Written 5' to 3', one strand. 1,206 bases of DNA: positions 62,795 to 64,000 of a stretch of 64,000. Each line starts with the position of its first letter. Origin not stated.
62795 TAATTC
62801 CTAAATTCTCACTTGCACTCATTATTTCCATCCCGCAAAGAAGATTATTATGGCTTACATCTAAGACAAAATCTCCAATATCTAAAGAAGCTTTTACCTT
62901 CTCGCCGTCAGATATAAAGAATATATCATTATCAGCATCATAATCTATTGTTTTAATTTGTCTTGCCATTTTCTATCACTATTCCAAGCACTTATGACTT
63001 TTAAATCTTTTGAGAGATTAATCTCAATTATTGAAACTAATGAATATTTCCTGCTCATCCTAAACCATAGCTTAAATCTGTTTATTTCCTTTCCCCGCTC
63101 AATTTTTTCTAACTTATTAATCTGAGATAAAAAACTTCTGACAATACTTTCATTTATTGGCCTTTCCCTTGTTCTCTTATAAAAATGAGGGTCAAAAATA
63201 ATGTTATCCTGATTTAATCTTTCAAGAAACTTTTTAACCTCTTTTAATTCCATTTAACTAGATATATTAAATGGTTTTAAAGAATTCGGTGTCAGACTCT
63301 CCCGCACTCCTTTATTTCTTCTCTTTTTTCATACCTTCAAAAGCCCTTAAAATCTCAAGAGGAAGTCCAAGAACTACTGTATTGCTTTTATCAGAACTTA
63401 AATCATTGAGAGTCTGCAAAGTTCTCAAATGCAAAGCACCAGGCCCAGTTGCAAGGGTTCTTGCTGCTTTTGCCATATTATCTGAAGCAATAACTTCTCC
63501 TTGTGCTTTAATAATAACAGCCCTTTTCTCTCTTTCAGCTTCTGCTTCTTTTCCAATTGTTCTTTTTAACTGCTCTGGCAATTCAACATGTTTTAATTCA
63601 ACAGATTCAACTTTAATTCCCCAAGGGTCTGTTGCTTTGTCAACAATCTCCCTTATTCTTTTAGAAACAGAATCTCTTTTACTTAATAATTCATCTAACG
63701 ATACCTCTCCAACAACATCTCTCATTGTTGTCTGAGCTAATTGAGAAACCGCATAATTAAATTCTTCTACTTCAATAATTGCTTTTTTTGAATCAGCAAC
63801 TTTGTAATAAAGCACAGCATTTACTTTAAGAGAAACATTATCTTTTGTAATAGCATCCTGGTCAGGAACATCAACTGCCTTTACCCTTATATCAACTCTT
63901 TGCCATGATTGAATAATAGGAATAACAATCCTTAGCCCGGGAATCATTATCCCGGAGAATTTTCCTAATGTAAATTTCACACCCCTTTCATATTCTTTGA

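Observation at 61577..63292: Triplicated 40-bp promoter/leader module in front of three unrelated small defence genes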

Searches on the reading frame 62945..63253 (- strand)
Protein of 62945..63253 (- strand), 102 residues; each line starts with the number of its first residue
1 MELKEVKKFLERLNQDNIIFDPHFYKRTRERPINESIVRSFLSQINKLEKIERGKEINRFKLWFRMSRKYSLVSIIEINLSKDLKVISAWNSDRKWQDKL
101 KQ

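Call 9: search_protein_families(library=pfam, proteins=[window:62945-63253:-], max_evalue=0.01)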
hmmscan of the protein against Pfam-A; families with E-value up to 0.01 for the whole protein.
window:62945-63253:- (102 aa): 0 families

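Call 11: find_encoding_contigs(protein=window:62945-63253:-, flank=10000, max_places=10)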
Protein window:62945-63253:- (102 aa): 5 contigs read that carry it; 3 places shown.
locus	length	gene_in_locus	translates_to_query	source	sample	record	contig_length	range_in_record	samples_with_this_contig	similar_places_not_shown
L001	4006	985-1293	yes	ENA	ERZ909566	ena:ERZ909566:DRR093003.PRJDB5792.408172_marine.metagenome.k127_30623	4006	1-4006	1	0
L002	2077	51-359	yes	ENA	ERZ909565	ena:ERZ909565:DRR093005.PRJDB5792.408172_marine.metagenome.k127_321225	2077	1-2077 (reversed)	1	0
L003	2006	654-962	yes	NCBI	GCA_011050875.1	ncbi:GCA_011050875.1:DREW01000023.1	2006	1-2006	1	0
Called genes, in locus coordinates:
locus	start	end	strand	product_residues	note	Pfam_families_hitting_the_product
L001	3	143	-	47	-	?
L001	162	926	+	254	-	PF01145:Band_7, PF13421:Band_7_1 (weak)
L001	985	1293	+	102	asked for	-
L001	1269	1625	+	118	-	PF10049:DUF2283 (weak)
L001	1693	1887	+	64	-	-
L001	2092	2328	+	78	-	PF24434:DUF7557 (weak)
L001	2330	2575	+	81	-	PF05016:ParE_toxin (weak)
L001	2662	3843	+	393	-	PF12705:PDDEXK_1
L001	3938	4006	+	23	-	?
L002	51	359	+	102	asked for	-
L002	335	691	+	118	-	PF10049:DUF2283 (weak)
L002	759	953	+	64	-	-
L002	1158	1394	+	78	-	PF24434:DUF7557 (weak)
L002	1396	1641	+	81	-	PF05016:ParE_toxin (weak)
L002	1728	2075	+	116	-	?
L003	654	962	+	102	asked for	-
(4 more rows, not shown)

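Call 24: search_protein_families(library=pfam, proteins=[window:62945-63253:-], max_evalue=10)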
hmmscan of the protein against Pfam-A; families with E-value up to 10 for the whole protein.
window:62945-63253:- (102 aa): 1 family
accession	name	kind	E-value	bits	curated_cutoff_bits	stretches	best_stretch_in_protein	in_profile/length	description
PF20984.2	PT26-6P_helical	-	0.031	15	27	1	38-73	68-103/141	PT26-6P, helical domain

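Call 26: find_homologous_proteins(query=window:62945-63253:-, max_evalue=0.001)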
Query window:62945-63253:- (102 aa): 356 proteins with E <= 0.001 among 358 candidates; the best 120 are listed.
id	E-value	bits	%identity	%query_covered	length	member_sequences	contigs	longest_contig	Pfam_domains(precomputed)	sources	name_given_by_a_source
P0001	5.8e-58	211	100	100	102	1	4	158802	-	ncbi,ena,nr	ncbi:hypothetical protein BMS3Abin17_01083 [archaeon BMS3Abin17]|nr:hypothetical protein BMS3Abin17_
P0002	2.1e-49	183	85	100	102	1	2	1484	-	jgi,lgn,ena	-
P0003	2.4e-49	183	85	100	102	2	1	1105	-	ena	-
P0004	4.3e-49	182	85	100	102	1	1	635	-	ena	-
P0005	7.1e-49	182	85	100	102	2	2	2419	-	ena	-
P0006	1.5e-48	181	86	100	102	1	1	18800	-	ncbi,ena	-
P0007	1.8e-48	180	86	100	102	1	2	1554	-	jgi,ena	-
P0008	2.2e-48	180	85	100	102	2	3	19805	-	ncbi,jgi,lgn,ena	-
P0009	9.5e-48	178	85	100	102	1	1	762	-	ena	-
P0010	1.3e-47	178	82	100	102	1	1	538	-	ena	-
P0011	3.1e-47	176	82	100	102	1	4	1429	-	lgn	-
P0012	3.1e-47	176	83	100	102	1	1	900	-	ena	-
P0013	3.3e-47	176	81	100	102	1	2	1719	-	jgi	-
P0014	3.8e-47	176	82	100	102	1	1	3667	-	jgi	-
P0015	5.9e-47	175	83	100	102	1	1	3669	-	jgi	jgi:hypothetical protein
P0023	2.0e-46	174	83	100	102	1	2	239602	-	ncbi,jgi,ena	ncbi:MAG: hypothetical protein WC511_00590 [Candidatus Pacearchaeota archaeon]|jgi:hypothetical prot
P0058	5.6e-45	169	78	100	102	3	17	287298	-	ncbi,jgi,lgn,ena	-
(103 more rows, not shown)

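Call 27: find_encoding_contigs(protein=P0006, flank=5000, max_places=4)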
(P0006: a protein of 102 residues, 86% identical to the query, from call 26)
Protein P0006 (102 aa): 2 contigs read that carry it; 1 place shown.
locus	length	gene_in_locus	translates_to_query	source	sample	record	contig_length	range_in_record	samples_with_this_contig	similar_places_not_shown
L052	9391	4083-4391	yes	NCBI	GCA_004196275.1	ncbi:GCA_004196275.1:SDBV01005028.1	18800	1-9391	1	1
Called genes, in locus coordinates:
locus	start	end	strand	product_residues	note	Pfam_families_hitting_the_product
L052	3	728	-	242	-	?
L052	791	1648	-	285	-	PF01944:SpoIIM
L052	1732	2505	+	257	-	PF01008:IF-2B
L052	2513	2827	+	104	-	-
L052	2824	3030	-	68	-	PF04014:MazE_antitoxin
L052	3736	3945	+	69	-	-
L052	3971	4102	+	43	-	-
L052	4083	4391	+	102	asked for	-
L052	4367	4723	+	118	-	PF10049:DUF2283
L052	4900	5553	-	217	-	-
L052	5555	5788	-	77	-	-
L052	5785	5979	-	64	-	-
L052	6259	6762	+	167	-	-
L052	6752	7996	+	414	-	PF14072:DndB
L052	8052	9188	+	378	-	PF02310:B12-binding (weak), PF04055:Radical_SAM (weak)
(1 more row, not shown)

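Call 28: find_encoding_contigs(protein=P0023, flank=5000, max_places=4)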
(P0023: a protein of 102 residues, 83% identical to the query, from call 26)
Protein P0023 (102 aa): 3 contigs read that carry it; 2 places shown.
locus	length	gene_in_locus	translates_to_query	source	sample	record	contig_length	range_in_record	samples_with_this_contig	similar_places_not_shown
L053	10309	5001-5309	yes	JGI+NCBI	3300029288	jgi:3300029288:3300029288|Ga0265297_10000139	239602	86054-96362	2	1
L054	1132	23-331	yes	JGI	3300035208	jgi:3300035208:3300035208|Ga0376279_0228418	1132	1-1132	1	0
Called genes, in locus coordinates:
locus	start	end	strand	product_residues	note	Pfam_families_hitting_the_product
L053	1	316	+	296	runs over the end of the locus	PF02616:SMC_ScpA (weak)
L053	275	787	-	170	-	PF01988:VIT1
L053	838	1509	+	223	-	PF01902:Diphthami_syn_2_N, PF28410:Diphthami_syn_2_C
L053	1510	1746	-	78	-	-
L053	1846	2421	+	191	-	PF12840:HTH_20 (weak)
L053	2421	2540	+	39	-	-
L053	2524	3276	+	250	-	PF04402:SIMPL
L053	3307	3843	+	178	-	PF00117:GATase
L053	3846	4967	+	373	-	PF04055:Radical_SAM, PF13353:Fer4_12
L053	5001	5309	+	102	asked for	-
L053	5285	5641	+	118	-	PF10049:DUF2283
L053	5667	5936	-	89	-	-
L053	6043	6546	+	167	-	-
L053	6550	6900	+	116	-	PF17032:Zn_ribbon_15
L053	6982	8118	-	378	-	PF00152:tRNA-synt_2 (weak), PF01409:tRNA-synt_2d (weak), PF13393:tRNA-synt_His, PF00587:tRNA-synt_2b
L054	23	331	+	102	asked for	-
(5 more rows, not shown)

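Call 29: find_encoding_contigs(protein=P0058, flank=5000, max_places=8)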
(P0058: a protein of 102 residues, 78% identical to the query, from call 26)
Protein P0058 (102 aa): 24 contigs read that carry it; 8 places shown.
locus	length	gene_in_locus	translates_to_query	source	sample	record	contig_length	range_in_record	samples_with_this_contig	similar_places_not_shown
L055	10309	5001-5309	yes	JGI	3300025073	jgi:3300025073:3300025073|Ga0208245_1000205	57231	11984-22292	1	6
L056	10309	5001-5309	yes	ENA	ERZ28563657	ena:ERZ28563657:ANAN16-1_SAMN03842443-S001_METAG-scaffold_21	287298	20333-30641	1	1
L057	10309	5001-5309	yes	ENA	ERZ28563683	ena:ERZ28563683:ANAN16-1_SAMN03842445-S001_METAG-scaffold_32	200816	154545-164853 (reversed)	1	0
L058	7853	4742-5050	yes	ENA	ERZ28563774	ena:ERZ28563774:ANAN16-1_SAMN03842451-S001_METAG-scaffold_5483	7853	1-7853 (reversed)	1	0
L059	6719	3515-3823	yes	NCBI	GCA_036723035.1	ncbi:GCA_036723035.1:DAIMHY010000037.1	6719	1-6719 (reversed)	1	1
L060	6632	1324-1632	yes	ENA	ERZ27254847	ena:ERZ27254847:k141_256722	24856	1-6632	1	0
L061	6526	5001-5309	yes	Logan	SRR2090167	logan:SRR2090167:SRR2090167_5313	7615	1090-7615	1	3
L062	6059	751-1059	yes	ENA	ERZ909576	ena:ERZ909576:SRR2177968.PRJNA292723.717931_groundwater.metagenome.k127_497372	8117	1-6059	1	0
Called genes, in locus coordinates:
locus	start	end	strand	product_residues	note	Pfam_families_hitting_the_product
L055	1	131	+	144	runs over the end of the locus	PF00692:dUTPase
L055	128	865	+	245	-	PF01026:TatD_DNase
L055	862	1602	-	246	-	PF02535:Zip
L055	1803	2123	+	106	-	PF00085:Thioredoxin, PF13098:Thioredoxin_2, PF13905:Thioredoxin_8 (faint)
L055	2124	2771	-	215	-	-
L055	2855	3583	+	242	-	PF13489:Methyltransf_23, PF08241:Methyltransf_11 (weak), PF08242:Methyltransf_12 (weak), PF13649:Methyltransf_25 (weak)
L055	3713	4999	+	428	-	PF02403:Seryl_tRNA_N, PF00587:tRNA-synt_2b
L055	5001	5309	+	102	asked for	-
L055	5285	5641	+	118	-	PF10049:DUF2283 (weak)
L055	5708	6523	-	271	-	PF00990:GGDEF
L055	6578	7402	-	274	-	-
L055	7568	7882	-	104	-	-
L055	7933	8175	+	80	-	-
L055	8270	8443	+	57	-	-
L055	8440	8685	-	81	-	PF01541:GIY-YIG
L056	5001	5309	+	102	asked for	-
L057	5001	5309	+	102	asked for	-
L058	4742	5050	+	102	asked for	-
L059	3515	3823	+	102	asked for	-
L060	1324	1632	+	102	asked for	-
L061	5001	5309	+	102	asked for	-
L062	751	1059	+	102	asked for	-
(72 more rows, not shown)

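Call 39: search_protein_families(library=padloc, proteins=[window:62945-63253:-], max_evalue=0.001)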
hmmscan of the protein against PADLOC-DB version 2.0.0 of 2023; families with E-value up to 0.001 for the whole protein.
window:62945-63253:- (102 aa): 0 families

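Call 41: search_protein_families(library=pfam, alignment_id=A3, max_evalue=1)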
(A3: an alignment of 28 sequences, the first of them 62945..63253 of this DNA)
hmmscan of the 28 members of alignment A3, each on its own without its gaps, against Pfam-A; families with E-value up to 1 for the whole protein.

A. member 1, window:62945-63253:- (102 aa): 1 family
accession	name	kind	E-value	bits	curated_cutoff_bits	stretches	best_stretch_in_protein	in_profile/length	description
PF20984.2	PT26-6P_helical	-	0.031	15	27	1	38-73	68-103/141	PT26-6P, helical domain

B. families by the number of members that match (of 28 scanned): 18 families
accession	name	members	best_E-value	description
PF20984.2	PT26-6P_helical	19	0.0022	PT26-6P, helical domain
PF16224.10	DUF4883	7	0.0017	DOmain of unknown function (DUF4883)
PF22979.2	HTH_69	6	0.093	Winged helix-turn-helix domain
PF01735.24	PLA2_B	4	0.031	Lysophospholipase catalytic domain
PF06595.17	BDV_P24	4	0.046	Borna disease virus P24 protein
PF14076.12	DUF4258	2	0.0081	Domain of unknown function (DUF4258)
PF14687.11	DUF4460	2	0.033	Domain of unknown function (DUF4460)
PF19246.4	DUF5894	2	0.11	Family of unknown function (DUF5894)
PF23284.2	KOW2_Spt5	1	0.018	Transcription elongation factor SPT5, second KOW domain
PF05871.18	ESCRT-II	1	0.023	ESCRT-II complex subunit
PF04876.17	Tenui_NCP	1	0.025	Tenuivirus major non-capsid protein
PF06319.18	MmcB-like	1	0.036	DNA repair protein MmcB-like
PF19930.4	DUF6393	1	0.051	Family of unknown function (DUF6393)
PF20781.2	TssR_C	1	0.064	TssR C-terminal domain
PF22641.2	TiaS_TCKD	1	0.12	TiaS TCKD domain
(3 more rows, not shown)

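Call 42: search_solved_structures(query=A3, max_evalue=1)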
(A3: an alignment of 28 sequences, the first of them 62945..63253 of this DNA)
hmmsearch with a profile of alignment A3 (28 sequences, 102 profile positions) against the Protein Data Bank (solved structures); distinct sequences matched with E-value up to 1: 7.
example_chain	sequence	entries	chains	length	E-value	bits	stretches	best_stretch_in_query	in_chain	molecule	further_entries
1yz9_A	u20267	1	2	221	0.044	17.1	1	20-99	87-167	Ribonuclease III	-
1rc7_A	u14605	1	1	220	0.051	16.8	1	20-99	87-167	Ribonuclease III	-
1yyo_A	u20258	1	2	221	0.052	16.8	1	20-99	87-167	Ribonuclease III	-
2ez6_A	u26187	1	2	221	0.053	16.8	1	20-99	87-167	Ribonuclease III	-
1yyk_A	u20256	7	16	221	0.053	16.8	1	20-99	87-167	Ribonuclease III | Ribonuclease 3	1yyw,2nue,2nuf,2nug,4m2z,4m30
9f49_AAA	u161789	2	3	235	0.38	14.1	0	25-76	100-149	GP-PDE domain-containing protein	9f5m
1euv_A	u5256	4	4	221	0.71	13.2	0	7-52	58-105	ULP1 PROTEASE | Ubiquitin-like-specific protease 1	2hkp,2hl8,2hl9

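Call 49: predict_structure(alignment_id=A3)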
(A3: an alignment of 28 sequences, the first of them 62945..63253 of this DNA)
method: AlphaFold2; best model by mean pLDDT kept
length: 102 residues; sequences in the alignment: 28
mean_pLDDT: 85.2   pTM: 0.78
mean pLDDT of the five models: 85.2, 81.5, 79.8, 69.5, 68.4
residues with pLDDT >= 90: 49; 70-90: 38; 50-70: 15; < 50: 0
segments of 3 or more residues with pLDDT < 50: none
pLDDT, mean of each block of 10 residues (from residue 1): 88 90 69 85 94 91 92 89 86 74 58
secondary structure, 60 per line:
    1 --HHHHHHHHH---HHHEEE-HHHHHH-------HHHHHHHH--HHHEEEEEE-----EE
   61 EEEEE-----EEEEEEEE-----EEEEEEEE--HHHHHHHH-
elements in order: H3-11 E18-20 H22-27 H35-42 E48-53 E59-65 E71-78 E84-91 H94-101

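Call 52: fold_search(model_id=the predicted structure, library=pdb)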
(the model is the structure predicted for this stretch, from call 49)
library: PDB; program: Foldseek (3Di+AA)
matches with E <= 10: 634; with E <= 0.001: 0
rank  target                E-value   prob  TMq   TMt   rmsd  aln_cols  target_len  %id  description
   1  3u97                  6.9e-03  1.00  0.54  0.69   3.2        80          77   18  1.1 Angstrom-resolution crystal structure of the Brucella abortus ribonuclease toxin, BrnT (released 2012-02-22)
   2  5ts4_A                2.5e-02  0.72  0.35  0.35   6.8        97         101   14  Crystal structure of a de novo designed protein with curved beta-sheet (released 2017-01-25)
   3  3f8x_A                2.6e-02  0.87  0.43  0.36   6.4       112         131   13  Crystal structure of a putative delta-5-3-ketosteroid isomerase (eca2236) from pectobacterium atrosepticum scri1043 at (released 2008-12-09)
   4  7vd7_A                3.2e-02  0.99  0.54  0.58   6.0        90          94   12  Toxin - Antitoxin complex from Salmonella enterica serovar Typhimurium (released 2022-09-14)
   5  3f8x_B                4.1e-02  0.80  0.43  0.36   6.2       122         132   10  Crystal structure of a putative delta-5-3-ketosteroid isomerase (eca2236) from pectobacterium atrosepticum scri1043 at (released 2008-12-09)
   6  3ke7_A                4.6e-02  0.51  0.33  0.28   6.9       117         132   12  Crystal structure of putative ketosteroid isomerase (YP_001303366.1) from Parabacteroides distasonis ATCC 8503 at 1.45 (released 2009-11-03)
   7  9qzd_B                4.9e-02  0.72  0.40  0.36   6.7       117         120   11  de novo NTF2-like protein (released 2025-10-22)
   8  3f8x_C                5.2e-02  0.77  0.43  0.36   6.4       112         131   13  Crystal structure of a putative delta-5-3-ketosteroid isomerase (eca2236) from pectobacterium atrosepticum scri1043 at (released 2008-12-09)
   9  5jaa_D                5.9e-02  0.96  0.50  0.50   4.0        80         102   12  Crystal structure of the HigBA2 toxin-antitoxin complex (released 2017-04-05)
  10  6p3l_A                6.7e-02  0.51  0.34  0.31   6.4       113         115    9  Crystal Structure of Ketosteroid Isomerase from Mycobacterium hassiacum (mhKSI) (released 2020-05-27)
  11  3hi2_D                7.2e-02  0.91  0.47  0.51   4.6        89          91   12  Structure of the N-terminal domain of the E. coli antitoxin MqsA (YgiT/b3021) in complex with the E. coli toxin MqsR ( (released 2010-01-12)
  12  3ecf_A                8.7e-02  0.54  0.38  0.33   6.7       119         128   14  Crystal structure of an ntf2-like protein (ava_4193) from anabaena variabilis atcc 29413 at 1.90 A resolution (released 2008-09-30)
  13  3mso_B                9.8e-02  0.66  0.43  0.35   6.4       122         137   11  Crystal structure of a STEROID DELTA-ISOMERASE (NP_250810.1) from PSEUDOMONAS AERUGINOSA at 2.57 A resolution (released 2010-06-09)
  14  3mso_A                9.8e-02  0.63  0.43  0.36   6.3       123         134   10  Crystal structure of a STEROID DELTA-ISOMERASE (NP_250810.1) from PSEUDOMONAS AERUGINOSA at 2.57 A resolution (released 2010-06-09)
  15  3ke7_B                9.8e-02  0.23  0.27  0.23   7.0       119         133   12  Crystal structure of putative ketosteroid isomerase (YP_001303366.1) from Parabacteroides distasonis ATCC 8503 at 1.45 (released 2009-11-03)
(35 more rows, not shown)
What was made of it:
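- On DUF4258 toxin (Pfam PF14076), for the 102-aa protein: The fold search gave BrnT as best match (E 6.9e-3, TM 0.54/0.69), then HigB2 and MqsR, so the fold is RelE-like but marginal (call 52).
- Checked: Its model resembles the BrnT/RelE-type RNase toxins at marginal significance (calls 49, 52).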

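Call 81: search_protein_families(library=phrogs, proteins=[window:62945-63253:-], max_evalue=0.001)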
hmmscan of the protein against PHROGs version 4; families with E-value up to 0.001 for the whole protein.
window:62945-63253:- (102 aa): 0 families

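Call 82: search_protein_families(library=ncbifam, proteins=[window:62945-63253:-], max_evalue=0.001)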
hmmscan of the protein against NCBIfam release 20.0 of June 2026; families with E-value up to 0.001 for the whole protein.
window:62945-63253:- (102 aa): 0 families

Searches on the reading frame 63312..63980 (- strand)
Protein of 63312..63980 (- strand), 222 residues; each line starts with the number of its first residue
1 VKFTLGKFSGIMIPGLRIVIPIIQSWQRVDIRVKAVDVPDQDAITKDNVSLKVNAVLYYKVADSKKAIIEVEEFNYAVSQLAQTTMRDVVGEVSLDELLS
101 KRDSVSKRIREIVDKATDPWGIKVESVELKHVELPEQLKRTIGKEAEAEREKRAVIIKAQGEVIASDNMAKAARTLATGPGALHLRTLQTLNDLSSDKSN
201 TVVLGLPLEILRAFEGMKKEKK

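Call 9: search_protein_families(library=pfam, proteins=[window:63312-63980:-], max_evalue=0.01)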
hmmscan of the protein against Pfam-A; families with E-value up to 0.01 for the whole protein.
window:63312-63980:- (222 aa): 2 families
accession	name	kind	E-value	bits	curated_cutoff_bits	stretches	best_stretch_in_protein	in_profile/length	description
PF01145.31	Band_7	-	2.1e-37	129.3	23.6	1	3-162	12-175/176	SPFH domain / Band 7 family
PF13421.11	Band_7_1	-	3.3e-06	27.3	24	1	69-146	128-207/211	SPFH domain-Band 7 family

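Call 39: search_protein_families(library=padloc, proteins=[window:63312-63980:-], max_evalue=0.001)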
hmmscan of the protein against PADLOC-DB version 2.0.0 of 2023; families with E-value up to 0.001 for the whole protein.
window:63312-63980:- (222 aa): 0 families
